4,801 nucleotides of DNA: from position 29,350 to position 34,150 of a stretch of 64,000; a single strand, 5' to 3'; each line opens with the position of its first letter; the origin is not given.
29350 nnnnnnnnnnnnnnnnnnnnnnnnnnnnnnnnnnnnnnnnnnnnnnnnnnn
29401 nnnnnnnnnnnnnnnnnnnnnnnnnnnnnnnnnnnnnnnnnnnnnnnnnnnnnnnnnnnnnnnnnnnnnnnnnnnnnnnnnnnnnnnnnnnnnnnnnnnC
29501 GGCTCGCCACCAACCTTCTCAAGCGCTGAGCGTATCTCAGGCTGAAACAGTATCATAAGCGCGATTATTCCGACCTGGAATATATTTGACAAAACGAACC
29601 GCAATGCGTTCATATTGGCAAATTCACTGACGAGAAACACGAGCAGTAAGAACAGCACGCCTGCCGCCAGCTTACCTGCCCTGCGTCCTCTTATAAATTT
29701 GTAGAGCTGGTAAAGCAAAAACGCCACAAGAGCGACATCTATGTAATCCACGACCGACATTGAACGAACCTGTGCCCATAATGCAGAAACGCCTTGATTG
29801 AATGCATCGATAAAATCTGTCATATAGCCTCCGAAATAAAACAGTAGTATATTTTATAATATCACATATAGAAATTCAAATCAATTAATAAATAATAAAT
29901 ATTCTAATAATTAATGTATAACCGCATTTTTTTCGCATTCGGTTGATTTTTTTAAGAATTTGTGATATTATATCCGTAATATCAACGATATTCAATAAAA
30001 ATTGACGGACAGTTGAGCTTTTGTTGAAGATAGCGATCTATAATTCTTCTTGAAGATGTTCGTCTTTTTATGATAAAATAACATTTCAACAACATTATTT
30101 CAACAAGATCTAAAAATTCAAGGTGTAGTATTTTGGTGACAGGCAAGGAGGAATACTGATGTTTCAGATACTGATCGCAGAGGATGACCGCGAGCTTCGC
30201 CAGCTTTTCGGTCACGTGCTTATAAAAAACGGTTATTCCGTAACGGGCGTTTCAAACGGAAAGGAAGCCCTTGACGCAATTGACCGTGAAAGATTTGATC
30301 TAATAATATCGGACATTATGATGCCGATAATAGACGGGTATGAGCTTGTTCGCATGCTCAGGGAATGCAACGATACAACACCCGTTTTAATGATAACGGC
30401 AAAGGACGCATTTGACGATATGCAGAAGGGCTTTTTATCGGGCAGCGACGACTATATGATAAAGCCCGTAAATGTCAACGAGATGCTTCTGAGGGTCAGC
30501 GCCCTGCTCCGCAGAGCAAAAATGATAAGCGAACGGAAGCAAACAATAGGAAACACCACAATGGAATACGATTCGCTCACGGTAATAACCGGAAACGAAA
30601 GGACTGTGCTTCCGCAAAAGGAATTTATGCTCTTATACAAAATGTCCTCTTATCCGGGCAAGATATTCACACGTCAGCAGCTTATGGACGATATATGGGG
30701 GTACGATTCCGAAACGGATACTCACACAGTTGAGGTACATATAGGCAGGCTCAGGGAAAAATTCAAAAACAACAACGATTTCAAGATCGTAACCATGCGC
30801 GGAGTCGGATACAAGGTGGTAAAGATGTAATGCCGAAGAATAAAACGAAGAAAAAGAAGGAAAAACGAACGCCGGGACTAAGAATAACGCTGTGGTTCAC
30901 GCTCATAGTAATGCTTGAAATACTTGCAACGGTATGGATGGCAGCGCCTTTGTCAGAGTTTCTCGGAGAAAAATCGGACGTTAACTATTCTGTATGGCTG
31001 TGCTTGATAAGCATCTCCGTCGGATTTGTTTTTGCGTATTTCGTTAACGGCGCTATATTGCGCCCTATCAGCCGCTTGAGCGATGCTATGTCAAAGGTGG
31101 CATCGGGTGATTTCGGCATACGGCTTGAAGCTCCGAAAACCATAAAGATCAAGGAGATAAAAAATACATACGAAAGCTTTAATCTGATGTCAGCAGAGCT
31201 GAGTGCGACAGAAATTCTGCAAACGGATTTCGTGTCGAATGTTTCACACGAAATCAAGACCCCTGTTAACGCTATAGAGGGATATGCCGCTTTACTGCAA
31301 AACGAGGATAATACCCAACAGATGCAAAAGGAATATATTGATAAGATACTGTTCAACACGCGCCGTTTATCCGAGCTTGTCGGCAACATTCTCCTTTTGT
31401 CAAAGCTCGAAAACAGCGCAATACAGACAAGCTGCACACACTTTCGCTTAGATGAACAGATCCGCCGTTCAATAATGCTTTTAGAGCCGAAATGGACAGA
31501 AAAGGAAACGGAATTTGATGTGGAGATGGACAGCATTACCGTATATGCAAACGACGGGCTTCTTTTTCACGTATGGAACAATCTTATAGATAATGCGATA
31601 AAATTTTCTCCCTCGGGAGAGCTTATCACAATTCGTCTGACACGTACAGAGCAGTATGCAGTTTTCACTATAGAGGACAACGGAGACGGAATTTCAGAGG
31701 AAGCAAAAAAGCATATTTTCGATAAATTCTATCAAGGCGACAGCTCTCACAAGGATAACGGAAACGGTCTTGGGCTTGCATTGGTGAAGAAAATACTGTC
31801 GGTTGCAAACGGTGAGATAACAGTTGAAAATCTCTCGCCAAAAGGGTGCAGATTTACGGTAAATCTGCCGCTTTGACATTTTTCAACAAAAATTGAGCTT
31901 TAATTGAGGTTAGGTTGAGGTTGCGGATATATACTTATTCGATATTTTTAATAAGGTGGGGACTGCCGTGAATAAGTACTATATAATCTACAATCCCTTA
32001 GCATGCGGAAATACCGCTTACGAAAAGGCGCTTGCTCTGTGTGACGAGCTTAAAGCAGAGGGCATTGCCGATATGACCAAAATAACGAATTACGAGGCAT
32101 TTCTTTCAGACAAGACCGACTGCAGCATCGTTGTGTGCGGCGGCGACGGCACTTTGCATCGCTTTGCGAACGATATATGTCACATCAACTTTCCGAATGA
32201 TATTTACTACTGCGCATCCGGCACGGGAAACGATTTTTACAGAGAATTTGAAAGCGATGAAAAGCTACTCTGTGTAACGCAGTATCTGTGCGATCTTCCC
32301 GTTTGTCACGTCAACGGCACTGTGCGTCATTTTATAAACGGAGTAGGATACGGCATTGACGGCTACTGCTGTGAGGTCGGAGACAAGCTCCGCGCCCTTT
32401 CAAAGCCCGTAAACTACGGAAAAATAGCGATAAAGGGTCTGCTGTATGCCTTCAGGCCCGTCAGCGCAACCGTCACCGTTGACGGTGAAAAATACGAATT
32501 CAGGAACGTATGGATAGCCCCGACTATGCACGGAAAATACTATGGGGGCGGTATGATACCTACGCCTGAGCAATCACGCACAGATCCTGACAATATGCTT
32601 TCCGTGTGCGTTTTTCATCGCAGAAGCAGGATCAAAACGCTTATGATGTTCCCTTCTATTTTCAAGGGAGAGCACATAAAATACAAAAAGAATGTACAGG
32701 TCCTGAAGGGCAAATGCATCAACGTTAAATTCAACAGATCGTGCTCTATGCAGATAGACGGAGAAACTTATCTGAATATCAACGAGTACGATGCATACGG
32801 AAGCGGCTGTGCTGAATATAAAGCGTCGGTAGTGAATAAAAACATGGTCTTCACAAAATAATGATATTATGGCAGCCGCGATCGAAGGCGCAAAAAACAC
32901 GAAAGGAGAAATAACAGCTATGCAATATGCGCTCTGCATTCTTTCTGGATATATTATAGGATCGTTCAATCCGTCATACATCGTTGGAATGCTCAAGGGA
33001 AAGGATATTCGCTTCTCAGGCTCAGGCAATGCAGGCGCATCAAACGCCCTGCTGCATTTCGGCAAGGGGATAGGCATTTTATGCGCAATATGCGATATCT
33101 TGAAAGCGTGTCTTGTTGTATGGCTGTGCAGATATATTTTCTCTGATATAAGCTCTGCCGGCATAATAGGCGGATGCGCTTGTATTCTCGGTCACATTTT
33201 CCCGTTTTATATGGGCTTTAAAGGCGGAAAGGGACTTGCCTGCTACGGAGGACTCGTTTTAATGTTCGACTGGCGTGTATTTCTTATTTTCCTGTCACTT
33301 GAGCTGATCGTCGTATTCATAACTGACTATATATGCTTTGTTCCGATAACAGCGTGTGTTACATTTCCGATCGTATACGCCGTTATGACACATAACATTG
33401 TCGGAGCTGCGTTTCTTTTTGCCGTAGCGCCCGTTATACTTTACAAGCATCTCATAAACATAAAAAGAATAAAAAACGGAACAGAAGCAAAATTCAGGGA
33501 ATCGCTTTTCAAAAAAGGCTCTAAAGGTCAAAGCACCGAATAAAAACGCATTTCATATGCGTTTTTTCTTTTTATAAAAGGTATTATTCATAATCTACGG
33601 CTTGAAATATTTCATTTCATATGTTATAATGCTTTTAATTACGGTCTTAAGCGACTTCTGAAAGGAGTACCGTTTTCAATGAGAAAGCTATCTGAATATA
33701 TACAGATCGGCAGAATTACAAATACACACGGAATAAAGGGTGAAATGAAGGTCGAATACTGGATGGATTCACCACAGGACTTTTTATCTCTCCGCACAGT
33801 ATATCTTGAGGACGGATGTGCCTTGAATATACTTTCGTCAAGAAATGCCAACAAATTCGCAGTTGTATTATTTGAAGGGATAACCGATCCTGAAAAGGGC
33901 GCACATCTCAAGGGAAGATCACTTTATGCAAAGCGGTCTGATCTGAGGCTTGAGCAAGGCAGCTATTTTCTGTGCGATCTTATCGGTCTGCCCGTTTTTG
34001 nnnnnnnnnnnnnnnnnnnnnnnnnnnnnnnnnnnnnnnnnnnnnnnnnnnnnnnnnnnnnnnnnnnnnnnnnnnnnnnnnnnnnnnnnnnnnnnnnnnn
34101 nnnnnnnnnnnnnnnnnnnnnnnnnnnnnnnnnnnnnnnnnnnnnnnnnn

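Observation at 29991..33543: Duplicated 54-nt operator/promoter links a two-component system to a lipid kinase-plsY pair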

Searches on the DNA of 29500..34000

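Call 45: search_rna_families(source=window, start=29500, end=34000, threshold=evalue, max_evalue=1)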
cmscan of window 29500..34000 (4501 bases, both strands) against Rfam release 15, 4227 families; matches with E-value up to 1: 0.
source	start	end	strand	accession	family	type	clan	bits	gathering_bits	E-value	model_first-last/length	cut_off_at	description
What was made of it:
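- Tried and rejected: Rfam on 29500-34000 at E up to 1 gave no RNA family, so the conserved intergenic blocks are not a known riboswitch or sRNA (call 45).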

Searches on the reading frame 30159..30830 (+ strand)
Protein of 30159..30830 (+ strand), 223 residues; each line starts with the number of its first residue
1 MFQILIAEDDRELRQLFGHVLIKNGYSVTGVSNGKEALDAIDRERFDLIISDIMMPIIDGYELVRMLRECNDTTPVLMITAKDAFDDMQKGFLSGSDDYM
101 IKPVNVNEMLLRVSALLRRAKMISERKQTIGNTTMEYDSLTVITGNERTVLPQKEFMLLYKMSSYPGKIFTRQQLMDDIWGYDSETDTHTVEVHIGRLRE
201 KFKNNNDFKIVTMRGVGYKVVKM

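Call 3: search_protein_families(library=pfam, proteins=[window:30159-30830:+])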
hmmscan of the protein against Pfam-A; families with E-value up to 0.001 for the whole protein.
window:30159-30830:+ (223 aa): 2 families
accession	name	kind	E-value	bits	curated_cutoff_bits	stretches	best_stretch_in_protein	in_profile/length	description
PF00072.30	Response_reg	-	9.7e-28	97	30.2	1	4-113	1-110/111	Response regulator receiver domain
PF00486.34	Trans_reg_C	-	7.9e-22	77.6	26.2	1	148-219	3-76/77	Transcriptional regulatory protein, C terminal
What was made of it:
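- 30159..30830 (+): OmpR/PhoB-family response regulator, 223 aa. Response_reg plus Trans_reg_C (call 3).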

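Call 4: search_protein_families(library=ncbifam, proteins=[window:30159-30830:+])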
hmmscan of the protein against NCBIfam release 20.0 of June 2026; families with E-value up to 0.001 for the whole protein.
window:30159-30830:+ (223 aa): 101 families (the best 25 are shown)
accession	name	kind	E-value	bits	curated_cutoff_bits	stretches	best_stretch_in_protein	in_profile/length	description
NF040689.1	MtrAB_MtrA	equivalog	3.5e-53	180.2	300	1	4-220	1-218/219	MtrAB system response regulator MtrA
TIGR01387.1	cztR_silR_copR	subfamily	2.5e-51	174.4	279.2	1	4-219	1-217/218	heavy metal response regulator transcription factor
NF053854.1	RespRegPhoBBctds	equivalog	2.1e-47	161.3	270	1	4-219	1-223/225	two-component system response regulator PhoB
NF041733.1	resp_reg_CseB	equivalog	2.3e-47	161.3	350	1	3-221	2-227/228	two-component system response regulator CseB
TIGR02154.1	PhoB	equivalog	3.2e-47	160.7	296.2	1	3-220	4-225/226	phosphate regulon transcriptional regulator PhoB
NF045944.1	ResRegRpaBCyano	equivalog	1.3e-45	155.6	330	1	5-220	1-227/229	response regulator transcription factor RpaB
NF041734.1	resp_reg_RppA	equivalog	1.3e-45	155.5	250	1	3-220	2-227/229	two-component system response regulator RppA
NF007928.2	PRK10643.1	equivalog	5.7e-45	153.6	330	1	3-219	2-215/216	two-component system response regulator PmrA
NF033120.0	vanR_FM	exception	6.1e-45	153.6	460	1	3-219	5-228/231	vancomycin resistance response regulator transcription factor, VanR-F/VanR-M family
NF008567.0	PRK11517.1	equivalog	1.5e-44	152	353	1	3-221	2-219/223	response regulator transcription factor HprR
NF040534.1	resp_reg_YycF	equivalog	1.9e-44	151.7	340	1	3-220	2-227/231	response regulator YycF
NF012023.0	PRK15479.1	equivalog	1.1e-42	146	337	1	3-220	2-217/224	transcriptional regulator TctD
NF051850.1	RespRegRprY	equivalog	2.7e-42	144.8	370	1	3-221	6-227/234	response regulator transcription factor RprY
NF033117.2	vanR_ACDEGLN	exception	1.4e-40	139.3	350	1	4-220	1-225/226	VanR-ABDEGLN family response regulator transcription factor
NF008296.0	PRK11083.1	equivalog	2.7e-40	138.2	273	1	3-220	5-225/228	two-component system response regulator CreB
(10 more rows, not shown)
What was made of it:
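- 30159..30830 (+): Below every named NCBIfam equivalog cutoff (call 4).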

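Call 22: search_solved_structures(query=window:30159-30830:+, max_evalue=1e-20)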
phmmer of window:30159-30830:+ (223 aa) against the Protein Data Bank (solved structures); distinct sequences matched with E-value up to 1e-20: 29.
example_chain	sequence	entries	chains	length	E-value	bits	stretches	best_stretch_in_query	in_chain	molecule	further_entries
2oqr_A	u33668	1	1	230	4.7e-38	134.1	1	3-220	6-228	Sensory transduction protein regX3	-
2gwr_A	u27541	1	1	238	9.6e-37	129.8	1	3-220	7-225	DNA-binding response regulator mtrA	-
1kgs_A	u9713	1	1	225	8e-36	126.8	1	3-219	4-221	DNA BINDING RESPONSE REGULATOR D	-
1ys6_A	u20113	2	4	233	1.2e-33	119.7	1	4-219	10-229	Transcriptional regulatory protein prrA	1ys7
8jo2_H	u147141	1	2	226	2.8e-32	115.2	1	3-220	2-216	DNA-binding transcriptional regulator BasR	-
4s04_A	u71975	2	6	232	3.1e-32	115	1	3-220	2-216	DNA-binding transcriptional regulator BasR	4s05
9ji3_J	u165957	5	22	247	1.2e-30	109.8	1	3-219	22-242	DNA-binding response regulator | Possible two component system response transcriptional positive regulator PhoP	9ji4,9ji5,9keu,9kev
3r0j_A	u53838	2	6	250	1.3e-30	109.8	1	3-219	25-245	POSSIBLE TWO COMPONENT SYSTEM RESPONSE TRANSCRIPTIONAL POSITIVE REGULATOR PHOP | Response regulator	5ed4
9dvt_R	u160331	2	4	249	1.4e-28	103.1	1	3-218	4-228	DNA-binding dual master transcriptional regulator RpaA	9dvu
4b09_A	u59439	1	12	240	3.5e-27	98.5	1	3-219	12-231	TRANSCRIPTIONAL REGULATORY PROTEIN BAER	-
6ont_A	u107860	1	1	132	2.2e-26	95.9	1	3-125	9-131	Two-component response regulator 1452 receiver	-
9ket_J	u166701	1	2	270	3.6e-26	95.2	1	44-219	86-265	Possible two component system response transcriptional positive regulator PhoP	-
3q9s_A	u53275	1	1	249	6.4e-26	94.4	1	3-216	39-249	DNA-binding response regulator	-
1p2f_A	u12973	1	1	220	1.2e-25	93.5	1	1-219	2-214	Response Regulator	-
4kfc_A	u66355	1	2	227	9.6e-25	90.6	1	2-220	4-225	KDP operon transcriptional regulatory protein KdpE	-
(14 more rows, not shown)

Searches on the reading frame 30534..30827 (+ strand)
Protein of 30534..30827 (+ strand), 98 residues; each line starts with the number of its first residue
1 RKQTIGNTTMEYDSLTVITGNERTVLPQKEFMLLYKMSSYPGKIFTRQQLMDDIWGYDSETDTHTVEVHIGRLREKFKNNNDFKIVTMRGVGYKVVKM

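Call 25: search_solved_structures(query=window:30534-30827:+, max_evalue=0.001)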
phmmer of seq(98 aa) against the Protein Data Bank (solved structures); distinct sequences matched with E-value up to 0.001: 60.
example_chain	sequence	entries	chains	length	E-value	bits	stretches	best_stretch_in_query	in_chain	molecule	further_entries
8hml_A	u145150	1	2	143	5.3e-17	64.9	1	4-97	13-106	DNA-binding response OmpR family regulator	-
2hwv_A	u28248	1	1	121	1.3e-16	63.7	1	3-94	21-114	DNA-binding response regulator VicR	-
8hig_A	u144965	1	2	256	1.9e-16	63.2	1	4-97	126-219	DNA-binding response OmpR family regulator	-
8hih_O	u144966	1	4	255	3.1e-15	59.3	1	14-97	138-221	Transcriptional regulatory protein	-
6cqg_A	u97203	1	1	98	5.2e-15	58.6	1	18-94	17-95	DNA-binding response regulator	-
2d1v_A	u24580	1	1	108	6e-15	58.4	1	5-94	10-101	Transcriptional regulatory protein yycF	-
2oqr_A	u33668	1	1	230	1.5e-14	57.1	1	10-95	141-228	Sensory transduction protein regX3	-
4ixa_A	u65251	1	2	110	5.2e-14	55.4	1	16-95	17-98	Response regulator SaeR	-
2zxj_A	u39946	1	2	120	8.9e-14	54.6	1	9-94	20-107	Transcriptional regulatory protein walR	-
5za3_A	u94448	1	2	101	9.6e-14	54.5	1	22-94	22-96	DNA-binding response regulator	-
7e1d_B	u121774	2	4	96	1.1e-13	54.3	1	17-95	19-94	DNA-binding response regulator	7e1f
7e92_A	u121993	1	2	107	1.5e-13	53.9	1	17-95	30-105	DNA-binding response regulator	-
4qwq_B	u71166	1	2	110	1.7e-13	53.7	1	15-95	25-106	Response regulator SaeR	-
4u88_A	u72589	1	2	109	1.7e-13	53.7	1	15-95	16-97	Transcriptional regulator SaeR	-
6iju_A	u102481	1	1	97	2.9e-13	53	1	8-95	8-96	DNA-binding response regulator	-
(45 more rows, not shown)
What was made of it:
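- On SaeRS: The DNA-binding domain scores 55 bits against SaeR, 64 against VicR and 57 against RegX3 (call 25).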

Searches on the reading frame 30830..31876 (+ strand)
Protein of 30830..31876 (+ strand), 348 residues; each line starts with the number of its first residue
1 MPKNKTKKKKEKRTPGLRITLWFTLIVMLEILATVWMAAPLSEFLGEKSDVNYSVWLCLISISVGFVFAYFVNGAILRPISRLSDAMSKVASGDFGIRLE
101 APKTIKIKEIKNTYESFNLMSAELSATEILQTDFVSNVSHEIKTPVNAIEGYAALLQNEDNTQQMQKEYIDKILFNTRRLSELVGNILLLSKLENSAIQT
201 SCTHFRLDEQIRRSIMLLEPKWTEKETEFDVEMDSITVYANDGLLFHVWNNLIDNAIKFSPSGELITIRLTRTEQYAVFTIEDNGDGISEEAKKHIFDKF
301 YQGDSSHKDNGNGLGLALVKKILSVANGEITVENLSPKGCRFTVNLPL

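Call 3: search_protein_families(library=pfam, proteins=[window:30830-31876:+])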
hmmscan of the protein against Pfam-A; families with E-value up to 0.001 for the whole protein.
window:30830-31876:+ (348 aa): 6 families
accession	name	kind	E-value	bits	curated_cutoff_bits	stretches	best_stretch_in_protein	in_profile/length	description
PF02518.31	HATPase_c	-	6e-28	97.9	26.4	1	244-348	5-109/111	Histidine kinase-, DNA gyrase B-, and HSP90-like ATPase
PF00512.31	HisKA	-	1.4e-18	67.2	26.9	1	131-195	2-65/66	His Kinase A (phospho-acceptor) domain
PF00672.30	HAMP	-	6.2e-07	30.1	25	1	72-125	2-52/53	HAMP domain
PF14501.12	HATPase_c_5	-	1.5e-06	28.4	22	1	245-334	6-90/102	GHKL domain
PF06653.16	Claudin_3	-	0.00012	22.6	28.7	1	6-64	84-145/163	Tight junction protein, Claudin-like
PF13581.12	HATPase_c_2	-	0.00062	20.2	27.4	1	251-322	42-108/127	Histidine kinase-like ATPase domain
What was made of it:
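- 30830..31876 (+): Histidine kinase, 348 aa: two transmembrane helices joined by a loop of about 12-13 residues, then HAMP, HisKA and HATPase_c. This is the intramembrane-sensing layout. Pfam (call 3).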

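Call 4: search_protein_families(library=ncbifam, proteins=[window:30830-31876:+])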
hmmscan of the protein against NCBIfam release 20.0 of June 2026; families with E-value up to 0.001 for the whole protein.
window:30830-31876:+ (348 aa): 86 families (the best 25 are shown)
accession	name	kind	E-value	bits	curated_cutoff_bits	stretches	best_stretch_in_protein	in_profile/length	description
NF046044.1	PnpS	equivalog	8.5e-56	189.6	400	1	123-347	162-390/390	two-component system histidine kinase PnpS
TIGR02966.1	phoR_proteo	equivalog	5.9e-51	173.5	334.2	1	123-345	106-332/333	phosphate regulon sensor histidine kinase PhoR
NF008312.0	PRK11100.1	equivalog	1.8e-49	168.9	356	1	52-347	186-473/477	two-component system sensor histidine kinase CreC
TIGR01386.1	cztS_silS_copS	subfamily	3.1e-49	168.2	292.55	1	54-347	165-457/457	heavy metal sensor histidine kinase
NF033092.0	HK_WalK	equivalog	5.9e-45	153.9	725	2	131-348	372-594/594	cell wall metabolism sensor histidine kinase WalK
TIGR02956.1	TMAO_torS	equivalog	1.6e-39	135.8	676.5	1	133-348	466-682/967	TMAO reductase system sensor histidine kinase/response regulator TorS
NF052314.1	T9SS_HK_PorY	subfamily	1.8e-39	136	350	1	54-331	136-404/418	PorY family sensor histidine kinase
NF041735.1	hist_kin_RppB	equivalog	4.5e-39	134.5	400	1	132-347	217-438/438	two-component system sensor histidine kinase RppB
NF047874.1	MASE3_PAS_HK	subfamily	9.5e-39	133.7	560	1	122-347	389-624/655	MASE3 domain-containing sensor histidine kinase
NF007837.0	PRK10549.1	equivalog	4e-38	131.3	603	1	56-348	167-458/466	envelope stress sensor histidine kinase BaeS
NF012163.2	BaeS_SmeS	equivalog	2e-37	129.2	500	1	53-347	165-457/457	sensor histidine kinase efflux regulator BaeS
NF007345.0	PRK09835.1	subfamily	3.1e-37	128.2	423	1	59-347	193-479/482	Cu(+)/Ag(+) sensor histidine kinase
NF045595.1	HK_scytonemin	equivalog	3.7e-37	128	865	1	104-348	388-635/637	scytonemin biosynthesis sensor histidine kinase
NF038297.2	hybrid_HK_HrmK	equivalog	7.1e-37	127.3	725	1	106-348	210-457/607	hybrid histidine kinase/response regulator HrmK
NF012226.0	AdeS_HK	equivalog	1.1e-36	126.8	500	1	57-347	62-352/353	two-component sensor histidine kinase AdeS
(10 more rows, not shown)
